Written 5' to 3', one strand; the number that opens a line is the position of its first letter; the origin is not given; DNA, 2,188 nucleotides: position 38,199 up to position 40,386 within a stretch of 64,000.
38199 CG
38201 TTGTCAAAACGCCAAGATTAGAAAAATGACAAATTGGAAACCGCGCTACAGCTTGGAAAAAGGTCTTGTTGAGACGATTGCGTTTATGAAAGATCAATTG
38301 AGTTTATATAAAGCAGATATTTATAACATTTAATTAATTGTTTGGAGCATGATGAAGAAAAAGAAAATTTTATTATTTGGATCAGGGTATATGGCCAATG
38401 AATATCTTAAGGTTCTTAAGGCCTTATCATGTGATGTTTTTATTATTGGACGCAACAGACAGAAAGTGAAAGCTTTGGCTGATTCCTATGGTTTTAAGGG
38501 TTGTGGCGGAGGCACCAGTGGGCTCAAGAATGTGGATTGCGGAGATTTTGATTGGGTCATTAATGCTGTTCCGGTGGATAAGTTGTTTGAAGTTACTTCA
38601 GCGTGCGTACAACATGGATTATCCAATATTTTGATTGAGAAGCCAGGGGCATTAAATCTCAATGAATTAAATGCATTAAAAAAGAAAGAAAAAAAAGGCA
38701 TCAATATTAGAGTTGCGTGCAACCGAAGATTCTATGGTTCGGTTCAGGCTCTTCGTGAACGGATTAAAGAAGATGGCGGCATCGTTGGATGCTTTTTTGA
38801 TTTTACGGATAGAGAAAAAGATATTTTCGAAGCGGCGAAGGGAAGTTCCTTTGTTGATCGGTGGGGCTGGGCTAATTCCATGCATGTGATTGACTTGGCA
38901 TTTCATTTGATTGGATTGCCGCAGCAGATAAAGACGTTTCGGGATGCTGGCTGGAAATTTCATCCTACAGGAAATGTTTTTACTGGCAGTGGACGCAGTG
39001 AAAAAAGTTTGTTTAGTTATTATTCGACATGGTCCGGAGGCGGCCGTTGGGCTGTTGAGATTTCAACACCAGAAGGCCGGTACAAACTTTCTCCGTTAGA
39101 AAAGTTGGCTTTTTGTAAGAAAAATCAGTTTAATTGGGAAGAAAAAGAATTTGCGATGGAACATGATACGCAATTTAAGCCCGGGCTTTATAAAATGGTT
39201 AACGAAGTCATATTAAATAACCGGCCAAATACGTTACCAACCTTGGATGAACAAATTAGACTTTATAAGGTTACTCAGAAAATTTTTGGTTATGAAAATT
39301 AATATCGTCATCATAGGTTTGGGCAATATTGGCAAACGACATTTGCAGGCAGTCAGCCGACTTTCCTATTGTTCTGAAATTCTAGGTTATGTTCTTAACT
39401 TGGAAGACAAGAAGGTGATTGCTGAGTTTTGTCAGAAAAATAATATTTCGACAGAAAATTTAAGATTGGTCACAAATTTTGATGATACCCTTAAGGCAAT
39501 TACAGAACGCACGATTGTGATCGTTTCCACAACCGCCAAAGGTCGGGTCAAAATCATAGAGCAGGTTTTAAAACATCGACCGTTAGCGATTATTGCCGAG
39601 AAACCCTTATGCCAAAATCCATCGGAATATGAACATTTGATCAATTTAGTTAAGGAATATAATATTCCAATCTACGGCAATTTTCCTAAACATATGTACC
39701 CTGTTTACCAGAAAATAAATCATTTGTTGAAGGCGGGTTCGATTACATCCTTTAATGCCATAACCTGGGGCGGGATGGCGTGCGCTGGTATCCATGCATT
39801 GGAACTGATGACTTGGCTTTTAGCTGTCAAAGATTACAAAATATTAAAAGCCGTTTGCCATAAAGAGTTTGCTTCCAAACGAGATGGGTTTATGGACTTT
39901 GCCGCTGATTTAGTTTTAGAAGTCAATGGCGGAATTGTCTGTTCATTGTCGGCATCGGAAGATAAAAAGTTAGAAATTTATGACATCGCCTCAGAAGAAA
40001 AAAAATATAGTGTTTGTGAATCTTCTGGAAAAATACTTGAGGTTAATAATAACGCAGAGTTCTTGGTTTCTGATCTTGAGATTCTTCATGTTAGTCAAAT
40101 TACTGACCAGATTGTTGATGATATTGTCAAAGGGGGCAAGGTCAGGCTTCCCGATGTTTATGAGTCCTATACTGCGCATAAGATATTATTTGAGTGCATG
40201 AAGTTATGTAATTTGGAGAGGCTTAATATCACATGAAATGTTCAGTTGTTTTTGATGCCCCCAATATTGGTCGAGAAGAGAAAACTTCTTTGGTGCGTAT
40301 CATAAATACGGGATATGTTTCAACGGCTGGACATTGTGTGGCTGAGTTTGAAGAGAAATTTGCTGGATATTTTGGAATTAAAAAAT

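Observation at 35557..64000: A 28-kb gene array on one strand links an MsbA-like exporter, a complete legionaminic-acid-type pathway and the phosphonate cluster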

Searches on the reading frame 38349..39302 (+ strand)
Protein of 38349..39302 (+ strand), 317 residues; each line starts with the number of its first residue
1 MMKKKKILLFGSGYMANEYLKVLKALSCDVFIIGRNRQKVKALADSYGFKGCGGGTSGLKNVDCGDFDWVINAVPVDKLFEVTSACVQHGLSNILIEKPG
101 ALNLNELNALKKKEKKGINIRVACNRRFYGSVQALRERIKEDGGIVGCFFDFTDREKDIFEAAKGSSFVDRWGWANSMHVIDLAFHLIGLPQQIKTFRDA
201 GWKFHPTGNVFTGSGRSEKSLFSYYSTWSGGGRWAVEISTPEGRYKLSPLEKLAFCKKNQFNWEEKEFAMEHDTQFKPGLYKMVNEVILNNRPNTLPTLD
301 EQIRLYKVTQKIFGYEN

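Call 3: search_protein_families(library=ncbifam, proteins=[window:38349-39302:+], max_evalue=0.00001)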
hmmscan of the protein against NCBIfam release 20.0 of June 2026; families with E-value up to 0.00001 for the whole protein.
window:38349-39302:+ (317 aa): 0 families

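Call 14: search_protein_families(library=pfam, proteins=[window:38349-39302:+], max_evalue=0.01)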
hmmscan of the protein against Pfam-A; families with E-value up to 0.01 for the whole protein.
window:38349-39302:+ (317 aa): 2 families
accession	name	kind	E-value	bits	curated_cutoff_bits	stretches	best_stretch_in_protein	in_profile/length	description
PF01408.29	GFO_IDH_MocA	-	9e-08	33.3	24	1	6-116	2-111/120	Oxidoreductase family, NAD-binding Rossmann fold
PF01488.26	Shikimate_DH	-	7.6e-06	26.5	24.3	1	2-48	10-57/138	Shikimate / quinate 5-dehydrogenase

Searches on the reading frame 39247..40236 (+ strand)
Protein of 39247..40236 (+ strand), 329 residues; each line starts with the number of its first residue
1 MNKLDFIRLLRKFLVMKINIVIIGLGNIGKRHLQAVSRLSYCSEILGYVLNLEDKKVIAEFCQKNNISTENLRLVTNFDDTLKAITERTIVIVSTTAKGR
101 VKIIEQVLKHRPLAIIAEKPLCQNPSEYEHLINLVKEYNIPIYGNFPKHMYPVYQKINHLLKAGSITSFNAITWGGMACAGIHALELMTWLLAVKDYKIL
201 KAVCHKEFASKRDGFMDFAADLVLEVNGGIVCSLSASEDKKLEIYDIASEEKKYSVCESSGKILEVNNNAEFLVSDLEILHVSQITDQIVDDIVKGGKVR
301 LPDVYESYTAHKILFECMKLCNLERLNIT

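Call 3: search_protein_families(library=ncbifam, proteins=[window:39247-40236:+], max_evalue=0.00001)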
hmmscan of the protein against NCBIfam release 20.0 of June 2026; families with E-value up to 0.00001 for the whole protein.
window:39247-40236:+ (329 aa): 1 family
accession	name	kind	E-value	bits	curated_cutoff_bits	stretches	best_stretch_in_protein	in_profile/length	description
TIGR04380.1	myo_inos_iolG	equivalog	3.8e-11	42.5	355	1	17-172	1-148/330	inositol 2-dehydrogenase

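Call 14: search_protein_families(library=pfam, proteins=[window:39247-40236:+], max_evalue=0.01)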
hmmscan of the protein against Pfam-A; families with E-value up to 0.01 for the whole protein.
window:39247-40236:+ (329 aa): 1 family
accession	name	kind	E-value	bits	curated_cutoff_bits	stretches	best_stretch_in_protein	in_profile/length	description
PF01408.29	GFO_IDH_MocA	-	2.1e-11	45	24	1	18-139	1-113/120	Oxidoreductase family, NAD-binding Rossmann fold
